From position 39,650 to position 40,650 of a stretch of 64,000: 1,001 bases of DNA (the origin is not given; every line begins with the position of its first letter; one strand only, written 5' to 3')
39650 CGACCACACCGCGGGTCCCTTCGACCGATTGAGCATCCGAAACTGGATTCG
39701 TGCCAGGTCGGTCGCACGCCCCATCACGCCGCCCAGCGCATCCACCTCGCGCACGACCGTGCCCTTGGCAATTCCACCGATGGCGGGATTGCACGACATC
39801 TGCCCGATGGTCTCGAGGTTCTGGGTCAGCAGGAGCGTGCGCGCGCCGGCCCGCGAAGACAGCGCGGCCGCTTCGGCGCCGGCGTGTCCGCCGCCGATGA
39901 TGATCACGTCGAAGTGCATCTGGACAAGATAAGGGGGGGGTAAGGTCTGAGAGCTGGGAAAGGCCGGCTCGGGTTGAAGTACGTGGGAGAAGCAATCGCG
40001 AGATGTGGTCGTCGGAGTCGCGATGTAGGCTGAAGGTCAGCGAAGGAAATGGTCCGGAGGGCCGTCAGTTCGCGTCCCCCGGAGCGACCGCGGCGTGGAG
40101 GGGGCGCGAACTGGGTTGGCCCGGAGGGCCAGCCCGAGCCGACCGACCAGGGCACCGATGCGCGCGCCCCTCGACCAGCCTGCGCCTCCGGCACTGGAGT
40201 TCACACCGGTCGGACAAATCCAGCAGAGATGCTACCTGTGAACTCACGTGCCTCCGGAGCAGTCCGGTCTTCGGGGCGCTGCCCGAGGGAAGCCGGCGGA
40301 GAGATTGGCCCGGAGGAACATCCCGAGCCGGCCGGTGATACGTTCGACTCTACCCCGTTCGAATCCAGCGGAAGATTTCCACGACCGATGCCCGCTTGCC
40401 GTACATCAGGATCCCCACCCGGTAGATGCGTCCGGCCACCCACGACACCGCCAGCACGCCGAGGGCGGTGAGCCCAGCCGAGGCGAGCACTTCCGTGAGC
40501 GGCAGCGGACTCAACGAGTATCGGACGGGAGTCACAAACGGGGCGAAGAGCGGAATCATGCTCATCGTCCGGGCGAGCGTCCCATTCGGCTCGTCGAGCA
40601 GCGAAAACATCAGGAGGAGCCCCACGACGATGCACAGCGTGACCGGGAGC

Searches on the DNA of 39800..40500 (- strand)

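Call 4: search_rna_families(source=window, start=39800, end=40500, threshold=evalue, max_evalue=10, show_alignments=3)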
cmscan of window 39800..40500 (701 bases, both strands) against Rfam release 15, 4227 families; matches with E-value up to 10: 4.
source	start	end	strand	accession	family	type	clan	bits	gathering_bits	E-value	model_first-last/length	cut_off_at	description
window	39893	39914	+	RF01273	sR34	Gene; snRNA; snoRNA; CD-box;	-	15.3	40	4.3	1-54/54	no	Small nucleolar RNA sR34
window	39893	39910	+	RF01126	sR41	Gene; snRNA; snoRNA; CD-box;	-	11.4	54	5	1-53/53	no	Small nucleolar RNA sR41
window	39995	40113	-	RF00065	snoR9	Gene; snRNA; snoRNA; CD-box;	CL00132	11.2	90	6.5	1-128/128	no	Small nucleolar RNA snoR9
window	40437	40474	-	RF02145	MEG8_1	Gene; lncRNA;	-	11.1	70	5.9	60-97/97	no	Maternally expressed 8 exon 1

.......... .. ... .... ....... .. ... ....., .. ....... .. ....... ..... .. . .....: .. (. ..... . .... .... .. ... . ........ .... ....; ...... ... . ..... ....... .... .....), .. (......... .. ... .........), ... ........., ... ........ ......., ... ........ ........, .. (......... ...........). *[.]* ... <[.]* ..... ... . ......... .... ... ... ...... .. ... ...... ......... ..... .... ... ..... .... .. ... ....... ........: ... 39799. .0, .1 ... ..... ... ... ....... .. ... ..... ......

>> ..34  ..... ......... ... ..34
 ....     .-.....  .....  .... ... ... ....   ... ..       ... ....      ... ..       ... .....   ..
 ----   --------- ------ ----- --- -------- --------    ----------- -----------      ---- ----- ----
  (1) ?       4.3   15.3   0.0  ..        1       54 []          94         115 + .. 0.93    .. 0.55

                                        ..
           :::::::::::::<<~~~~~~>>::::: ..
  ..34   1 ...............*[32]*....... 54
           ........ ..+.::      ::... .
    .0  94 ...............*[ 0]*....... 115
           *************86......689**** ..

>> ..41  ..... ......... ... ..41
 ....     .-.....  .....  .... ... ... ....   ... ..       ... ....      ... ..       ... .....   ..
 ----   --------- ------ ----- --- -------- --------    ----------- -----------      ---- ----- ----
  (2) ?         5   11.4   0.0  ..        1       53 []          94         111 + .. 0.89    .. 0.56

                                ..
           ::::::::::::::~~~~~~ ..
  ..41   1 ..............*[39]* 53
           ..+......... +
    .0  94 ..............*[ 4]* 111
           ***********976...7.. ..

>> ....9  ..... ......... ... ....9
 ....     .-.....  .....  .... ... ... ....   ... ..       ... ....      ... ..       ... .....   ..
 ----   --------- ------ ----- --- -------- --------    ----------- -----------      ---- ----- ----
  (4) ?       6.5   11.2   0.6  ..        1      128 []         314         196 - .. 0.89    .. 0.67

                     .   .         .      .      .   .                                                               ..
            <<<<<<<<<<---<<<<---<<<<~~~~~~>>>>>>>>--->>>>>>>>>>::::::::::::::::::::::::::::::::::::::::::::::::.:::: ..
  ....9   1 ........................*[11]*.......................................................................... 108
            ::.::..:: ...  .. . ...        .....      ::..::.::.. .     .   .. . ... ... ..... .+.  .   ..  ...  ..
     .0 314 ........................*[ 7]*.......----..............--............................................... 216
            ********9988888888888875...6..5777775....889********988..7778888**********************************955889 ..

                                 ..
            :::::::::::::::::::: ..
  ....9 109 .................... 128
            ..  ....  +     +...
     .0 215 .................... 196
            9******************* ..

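Call 37: build_rna_model(alignment_id=A1)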
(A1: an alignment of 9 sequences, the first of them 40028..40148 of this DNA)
Model R1 built from alignment A1 (9 sequences, 124 columns); structure: RNAalifold consensus.
model positions 121; base pairs 39; branch points 0; effective number of sequences 1.2; information 0.59 bits per position. Calibrated on 0.2 Mb of random sequence (short: E-values are rough).
structure used (alignment columns):
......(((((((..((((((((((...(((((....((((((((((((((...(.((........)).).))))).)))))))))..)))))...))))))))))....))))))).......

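Call 39: search_with_rna_model(model_id=R1, sources=[window, L001, L002, L003, L004, L005, L006, L007, L008, L011, L081, L082, L083, L084, L085, L086, L087, L088, L089, L090, L091, L092, L093, L094, L095, L096, L097, L098, L099, L100, L101, L102, L103, L104, L105, L106, L107, L108, L109, L110, L111, L112, L113, L114, L115, L116, L117, L118, L119, L120, L121, L122, L123, L124, L125, L126, L127, L128, L129, L130, L131, L132, L133, L134, L135, L161, L162, L163, L164, L165, L166, L167, L168, L170, L171, L172, L173, L174, L175, L176, L177, L178, L179], max_evalue=10)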
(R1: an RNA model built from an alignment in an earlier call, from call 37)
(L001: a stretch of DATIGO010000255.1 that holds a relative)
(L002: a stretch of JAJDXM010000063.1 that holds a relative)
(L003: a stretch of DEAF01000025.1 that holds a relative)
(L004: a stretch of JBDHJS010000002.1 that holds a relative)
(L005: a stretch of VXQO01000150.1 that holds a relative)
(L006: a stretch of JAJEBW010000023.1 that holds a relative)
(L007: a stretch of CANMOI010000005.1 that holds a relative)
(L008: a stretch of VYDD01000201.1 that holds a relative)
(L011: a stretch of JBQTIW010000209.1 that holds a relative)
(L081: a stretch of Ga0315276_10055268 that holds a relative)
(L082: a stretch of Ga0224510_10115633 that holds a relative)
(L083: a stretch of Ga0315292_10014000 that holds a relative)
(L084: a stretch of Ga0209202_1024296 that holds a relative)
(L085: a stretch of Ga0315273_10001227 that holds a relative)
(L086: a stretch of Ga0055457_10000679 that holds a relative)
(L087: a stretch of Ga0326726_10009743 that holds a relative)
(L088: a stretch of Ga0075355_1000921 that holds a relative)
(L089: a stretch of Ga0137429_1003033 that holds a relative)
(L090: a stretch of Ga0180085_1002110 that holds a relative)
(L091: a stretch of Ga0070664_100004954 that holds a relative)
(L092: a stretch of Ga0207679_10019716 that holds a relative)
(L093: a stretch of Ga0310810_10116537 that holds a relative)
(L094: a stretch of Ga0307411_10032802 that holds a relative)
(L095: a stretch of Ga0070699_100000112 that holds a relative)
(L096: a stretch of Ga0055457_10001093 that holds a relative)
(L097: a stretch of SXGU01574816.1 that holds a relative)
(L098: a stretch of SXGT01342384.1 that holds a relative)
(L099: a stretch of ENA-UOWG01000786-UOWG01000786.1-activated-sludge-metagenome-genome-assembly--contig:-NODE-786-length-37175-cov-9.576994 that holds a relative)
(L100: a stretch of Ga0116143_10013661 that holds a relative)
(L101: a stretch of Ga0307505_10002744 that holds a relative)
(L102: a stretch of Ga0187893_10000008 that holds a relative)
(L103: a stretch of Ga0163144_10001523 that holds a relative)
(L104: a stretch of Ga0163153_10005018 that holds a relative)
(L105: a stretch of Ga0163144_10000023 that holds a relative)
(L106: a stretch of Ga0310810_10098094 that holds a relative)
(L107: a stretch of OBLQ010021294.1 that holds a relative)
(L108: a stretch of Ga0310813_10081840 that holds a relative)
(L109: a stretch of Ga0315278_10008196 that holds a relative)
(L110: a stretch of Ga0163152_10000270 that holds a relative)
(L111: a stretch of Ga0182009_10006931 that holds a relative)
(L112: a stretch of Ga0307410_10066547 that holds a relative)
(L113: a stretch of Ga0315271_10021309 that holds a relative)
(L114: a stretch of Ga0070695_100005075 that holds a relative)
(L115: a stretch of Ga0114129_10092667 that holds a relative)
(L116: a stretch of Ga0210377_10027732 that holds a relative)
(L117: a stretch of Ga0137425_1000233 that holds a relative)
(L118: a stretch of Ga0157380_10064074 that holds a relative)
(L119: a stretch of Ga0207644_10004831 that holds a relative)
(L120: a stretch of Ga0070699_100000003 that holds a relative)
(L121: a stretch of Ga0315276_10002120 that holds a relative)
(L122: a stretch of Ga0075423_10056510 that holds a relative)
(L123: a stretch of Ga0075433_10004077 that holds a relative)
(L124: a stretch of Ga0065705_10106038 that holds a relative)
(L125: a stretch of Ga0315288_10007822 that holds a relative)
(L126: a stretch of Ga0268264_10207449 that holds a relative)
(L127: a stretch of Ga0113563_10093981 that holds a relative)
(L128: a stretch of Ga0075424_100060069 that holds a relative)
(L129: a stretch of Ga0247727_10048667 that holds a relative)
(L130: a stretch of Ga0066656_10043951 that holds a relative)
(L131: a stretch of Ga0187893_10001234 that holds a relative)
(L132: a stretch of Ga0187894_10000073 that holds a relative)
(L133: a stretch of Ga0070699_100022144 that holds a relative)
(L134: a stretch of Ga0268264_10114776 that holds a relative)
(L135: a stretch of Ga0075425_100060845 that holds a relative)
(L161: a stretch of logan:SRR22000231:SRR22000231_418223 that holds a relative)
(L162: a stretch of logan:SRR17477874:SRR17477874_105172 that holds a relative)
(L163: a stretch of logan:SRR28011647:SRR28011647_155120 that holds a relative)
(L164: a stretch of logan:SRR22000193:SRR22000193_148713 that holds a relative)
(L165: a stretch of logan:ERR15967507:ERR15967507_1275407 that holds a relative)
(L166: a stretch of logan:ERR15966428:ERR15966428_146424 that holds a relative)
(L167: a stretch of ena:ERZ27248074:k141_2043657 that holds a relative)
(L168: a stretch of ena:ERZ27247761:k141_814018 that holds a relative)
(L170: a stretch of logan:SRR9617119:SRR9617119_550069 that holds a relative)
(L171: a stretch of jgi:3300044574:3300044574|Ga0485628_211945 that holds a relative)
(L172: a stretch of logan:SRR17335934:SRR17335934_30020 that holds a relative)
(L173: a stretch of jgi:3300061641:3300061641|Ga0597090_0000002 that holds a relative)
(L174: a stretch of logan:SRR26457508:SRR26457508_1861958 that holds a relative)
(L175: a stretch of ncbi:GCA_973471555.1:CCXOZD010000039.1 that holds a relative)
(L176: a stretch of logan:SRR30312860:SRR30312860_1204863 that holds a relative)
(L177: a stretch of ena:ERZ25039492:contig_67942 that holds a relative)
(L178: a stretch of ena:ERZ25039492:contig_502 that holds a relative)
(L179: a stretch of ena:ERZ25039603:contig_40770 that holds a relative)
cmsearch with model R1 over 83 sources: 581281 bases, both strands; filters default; matches with E-value up to 10: 68.
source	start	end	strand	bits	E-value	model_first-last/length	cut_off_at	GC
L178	11466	11586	+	135.6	7.8e-28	1-121/121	no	0.71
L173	11378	11499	+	133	3e-27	1-121/121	no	0.74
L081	1676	1796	+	130.7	1e-26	1-121/121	no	0.74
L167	5297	5417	+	128.1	4.1e-26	1-121/121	no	0.74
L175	11318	11439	+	126.5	9.2e-26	1-121/121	no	0.71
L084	2345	2465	+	119.9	2.9e-24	1-121/121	no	0.76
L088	4325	4445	+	119.1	4.5e-24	1-121/121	no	0.71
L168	7166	7276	+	117.3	1.2e-23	1-111/121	3'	0.76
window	40028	40148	-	115.9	2.5e-23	1-121/121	no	0.74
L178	18590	18710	-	100.6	7.6e-20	1-121/121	no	0.7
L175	19049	19169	-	97.4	4.2e-19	1-121/121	no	0.7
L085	4325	4442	+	88.4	4.7e-17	1-121/121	no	0.69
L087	3887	4007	+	85.4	2.3e-16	1-121/121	no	0.72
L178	11459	11583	-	47.5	1e-07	1-121/121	no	0.71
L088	4322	4442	-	46.4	1.9e-07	1-121/121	no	0.7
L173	11512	11630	-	43.9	6.8e-07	1-121/121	no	0.69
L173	11375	11496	-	41.9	2e-06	1-121/121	no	0.74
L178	11338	11445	-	40.6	4e-06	1-121/121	no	0.68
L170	1751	1796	+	38.3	1.3e-05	1-46/121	3'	0.74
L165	1767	1820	+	37.7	1.7e-05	1-121/121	no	0.76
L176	1858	1904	+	37.6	1.8e-05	1-47/121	3'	0.7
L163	2074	2120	+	37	2.6e-05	1-47/121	3'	0.79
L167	5294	5414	-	36.7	3e-05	1-121/121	no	0.74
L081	1673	1793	-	36.7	3e-05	1-121/121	no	0.74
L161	2207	2325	-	35.9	4.7e-05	1-121/121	no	0.66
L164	1895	2013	-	35.6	5.3e-05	1-121/121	no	0.65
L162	1916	2034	-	35.6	5.3e-05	1-121/121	no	0.65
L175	11315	11436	-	35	7.2e-05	1-121/121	no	0.72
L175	11461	11573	-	33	0.00021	1-121/121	no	0.66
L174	1750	1789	+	32.7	0.00024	1-40/121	3'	0.68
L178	18597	18715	+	30.8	0.00069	1-121/121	no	0.68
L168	7179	7268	-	30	0.001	14-103/121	no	0.74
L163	1939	2057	-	30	0.001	1-121/121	no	0.66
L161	2153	2206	+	28.5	0.0022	1-121/121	no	0.72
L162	1862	1915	+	28.5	0.0022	1-121/121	no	0.72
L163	1885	1938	+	28.5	0.0022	1-121/121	no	0.72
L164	1841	1894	+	28.5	0.0022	1-121/121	no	0.72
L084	2358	2447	-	26.9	0.0053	14-103/121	no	0.74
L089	803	874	+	26.8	0.0056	1-121/121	no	0.74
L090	261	332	+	25.9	0.0088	1-121/121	no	0.75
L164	2030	2060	+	25.3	0.012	1-31/121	3'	0.77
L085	4322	4439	-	23.9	0.026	1-121/121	no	0.69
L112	699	831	-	18.6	0.42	1-121/121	no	0.62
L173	6972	7078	+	18.4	0.45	1-121/121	no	0.72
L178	11618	11691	-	18.1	0.52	1-121/121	no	0.68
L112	718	814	+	17.9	0.6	1-121/121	no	0.62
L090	258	329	-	17.5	0.72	1-121/121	no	0.72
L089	800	871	-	17.5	0.72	1-121/121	no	0.72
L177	9212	9293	-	16.9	1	1-121/121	no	0.7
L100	973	1088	-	16.3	1.4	1-121/121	no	0.61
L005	9354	9401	+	16.3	1.4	1-121/121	no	0.77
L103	5344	5421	-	15.8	1.8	1-121/121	no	0.72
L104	5344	5421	-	15.8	1.8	1-121/121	no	0.72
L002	235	299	-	15.3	2.3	1-121/121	no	0.75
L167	429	515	+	14.1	4.3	18-99/121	no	0.68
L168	2298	2384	+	14.1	4.3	18-99/121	no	0.68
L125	1521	1575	-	14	4.6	1-121/121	no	0.65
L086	1581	1650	+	14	4.6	1-121/121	no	0.69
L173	5927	6027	-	13.6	5.5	1-121/121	no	0.72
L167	1811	1835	-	13.3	6.6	1-121/121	no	0.84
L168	3680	3704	-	13.3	6.6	1-121/121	no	0.84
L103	2382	2519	-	12.6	9.8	1-121/121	no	0.64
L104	2382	2519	-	12.6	9.8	1-121/121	no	0.64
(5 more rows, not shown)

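Call 45: search_with_rna_model(model_id=R1, source=window, filters=off, max_evalue=1)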
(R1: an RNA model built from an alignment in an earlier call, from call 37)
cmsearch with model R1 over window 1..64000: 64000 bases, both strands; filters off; matches with E-value up to 1: 14.
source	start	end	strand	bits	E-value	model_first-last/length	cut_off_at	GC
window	40028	40148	-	115.9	2.8e-24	1-121/121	no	0.74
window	40165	40283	+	29.9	0.00012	1-121/121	no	0.66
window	40284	40337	-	28.5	0.00025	1-121/121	no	0.72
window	40031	40151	+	23.2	0.004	1-121/121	no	0.73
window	33095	33169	-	17.7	0.073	1-121/121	no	0.72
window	14244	14373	+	17.3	0.089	1-121/121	no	0.68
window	60935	61038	+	16.1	0.17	1-121/121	no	0.63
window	48653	48751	+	14.8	0.34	1-121/121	no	0.67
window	35065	35175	+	14.4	0.4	1-121/121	no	0.68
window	33102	33173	+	14.4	0.42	1-121/121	no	0.74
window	11622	11663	-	13.6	0.61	1-121/121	no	0.81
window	44592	44658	+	13.3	0.71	1-121/121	no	0.66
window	9371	9443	+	13.2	0.78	1-121/121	no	0.7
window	11625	11666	+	12.8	0.97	1-121/121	no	0.83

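Call 53: search_with_rna_model(model_id=R1, sources=[L180, L181], max_evalue=0.01)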
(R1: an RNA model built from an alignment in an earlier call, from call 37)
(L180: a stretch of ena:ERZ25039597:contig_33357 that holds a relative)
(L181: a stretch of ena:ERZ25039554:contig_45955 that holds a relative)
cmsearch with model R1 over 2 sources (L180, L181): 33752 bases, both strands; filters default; matches with E-value up to 0.01: 11.
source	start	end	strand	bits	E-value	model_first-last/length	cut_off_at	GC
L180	6647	6767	+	124.8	1.3e-26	1-121/121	no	0.74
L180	9590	9710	+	124.8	1.3e-26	1-121/121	no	0.75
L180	6885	7005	+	122.7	4e-26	1-121/121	no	0.77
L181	10502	10622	-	117.7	5.7e-25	1-121/121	no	0.76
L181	10179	10298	-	97.3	2.5e-20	1-121/121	no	0.73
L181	10808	10925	-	96.3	4.4e-20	1-121/121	no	0.76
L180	6644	6764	-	39.5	4e-07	1-121/121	no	0.74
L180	9587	9707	-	35.4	3.5e-06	1-121/121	no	0.74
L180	6882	7002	-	32.4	1.7e-05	1-121/121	no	0.76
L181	10520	10609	+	24.2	0.0012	14-103/121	no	0.76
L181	10811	10928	+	23.7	0.0017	1-121/121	no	0.77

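Call 68: search_with_rna_model(model_id=R1, sources=[window, L081, L084, L085, L087, L088, L173, L175, L178, L180, L181], max_evalue=1e-12, make_alignment=true)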
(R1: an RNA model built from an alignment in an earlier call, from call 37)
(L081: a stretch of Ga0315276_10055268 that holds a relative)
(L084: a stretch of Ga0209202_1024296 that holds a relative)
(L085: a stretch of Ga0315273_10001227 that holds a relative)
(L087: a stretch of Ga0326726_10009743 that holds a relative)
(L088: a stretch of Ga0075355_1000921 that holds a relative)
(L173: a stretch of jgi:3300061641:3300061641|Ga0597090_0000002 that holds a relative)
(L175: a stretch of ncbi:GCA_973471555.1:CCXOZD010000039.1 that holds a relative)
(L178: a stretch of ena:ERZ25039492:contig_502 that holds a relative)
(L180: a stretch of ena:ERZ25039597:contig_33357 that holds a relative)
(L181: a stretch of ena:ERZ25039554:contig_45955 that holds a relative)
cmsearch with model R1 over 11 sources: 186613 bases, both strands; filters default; matches with E-value up to 1e-12: 17.
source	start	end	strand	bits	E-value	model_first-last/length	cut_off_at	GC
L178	11466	11586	+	135.6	2.5e-28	1-121/121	no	0.71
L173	11378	11499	+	133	9.7e-28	1-121/121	no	0.74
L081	1676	1796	+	130.7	3.4e-27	1-121/121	no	0.74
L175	11318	11439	+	126.5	3e-26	1-121/121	no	0.71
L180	6647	6767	+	124.8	7.3e-26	1-121/121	no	0.74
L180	9590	9710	+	124.8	7.4e-26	1-121/121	no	0.75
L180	6885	7005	+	122.7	2.2e-25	1-121/121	no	0.77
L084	2345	2465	+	119.9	9.5e-25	1-121/121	no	0.76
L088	4325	4445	+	119.1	1.5e-24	1-121/121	no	0.71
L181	10502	10622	-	117.7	3.2e-24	1-121/121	no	0.76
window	40028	40148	-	115.9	8e-24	1-121/121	no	0.74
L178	18590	18710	-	100.6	2.4e-20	1-121/121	no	0.7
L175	19049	19169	-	97.4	1.4e-19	1-121/121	no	0.7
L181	10179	10298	-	97.3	1.4e-19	1-121/121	no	0.73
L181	10808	10925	-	96.3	2.4e-19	1-121/121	no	0.76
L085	4325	4442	+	88.4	1.5e-17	1-121/121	no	0.69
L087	3887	4007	+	85.4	7.5e-17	1-121/121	no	0.72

Alignment A2: 17 matches aligned to the model, 122 columns, each read 5' to 3' on its own strand. Consensus structure (alignment columns), stored with it:
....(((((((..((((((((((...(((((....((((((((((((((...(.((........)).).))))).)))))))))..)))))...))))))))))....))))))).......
